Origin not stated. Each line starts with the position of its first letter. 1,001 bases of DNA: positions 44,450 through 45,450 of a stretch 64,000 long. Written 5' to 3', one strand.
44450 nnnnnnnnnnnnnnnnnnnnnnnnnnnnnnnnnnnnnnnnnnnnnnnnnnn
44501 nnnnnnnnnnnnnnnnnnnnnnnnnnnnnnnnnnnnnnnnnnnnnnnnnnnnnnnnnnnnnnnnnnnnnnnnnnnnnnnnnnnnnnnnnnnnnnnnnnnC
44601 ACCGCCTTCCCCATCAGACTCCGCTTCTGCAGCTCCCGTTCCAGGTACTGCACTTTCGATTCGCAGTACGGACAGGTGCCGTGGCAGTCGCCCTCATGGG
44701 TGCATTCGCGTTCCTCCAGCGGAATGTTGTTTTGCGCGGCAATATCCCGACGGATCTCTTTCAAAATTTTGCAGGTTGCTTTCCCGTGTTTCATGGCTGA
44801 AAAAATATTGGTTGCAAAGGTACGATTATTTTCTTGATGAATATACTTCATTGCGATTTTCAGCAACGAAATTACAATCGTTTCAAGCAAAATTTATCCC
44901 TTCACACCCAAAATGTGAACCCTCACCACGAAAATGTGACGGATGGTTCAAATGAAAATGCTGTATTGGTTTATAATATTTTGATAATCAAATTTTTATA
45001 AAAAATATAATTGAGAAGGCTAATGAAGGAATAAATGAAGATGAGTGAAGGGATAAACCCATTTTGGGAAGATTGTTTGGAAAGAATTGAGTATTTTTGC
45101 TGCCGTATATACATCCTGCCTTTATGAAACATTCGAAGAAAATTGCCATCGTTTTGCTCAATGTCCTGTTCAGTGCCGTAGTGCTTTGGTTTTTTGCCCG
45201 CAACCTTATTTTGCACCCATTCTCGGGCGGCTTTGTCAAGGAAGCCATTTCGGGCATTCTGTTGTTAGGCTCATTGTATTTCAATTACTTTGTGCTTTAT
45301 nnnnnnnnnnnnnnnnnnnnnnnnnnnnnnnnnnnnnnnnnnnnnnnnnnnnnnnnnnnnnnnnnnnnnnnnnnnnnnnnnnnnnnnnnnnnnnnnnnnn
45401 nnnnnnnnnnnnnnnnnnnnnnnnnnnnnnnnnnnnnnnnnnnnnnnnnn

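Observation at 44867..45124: Divergent control region: LytTR gene and Cys-rich/rSAM operon share a symmetric repeat-flanked promoter module (possible autoregulation)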

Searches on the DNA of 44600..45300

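Call 48: search_rna_families(source=window, start=44600, end=45300, threshold=evalue, max_evalue=1)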
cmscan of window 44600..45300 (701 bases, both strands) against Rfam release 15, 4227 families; matches with E-value up to 1: 0.
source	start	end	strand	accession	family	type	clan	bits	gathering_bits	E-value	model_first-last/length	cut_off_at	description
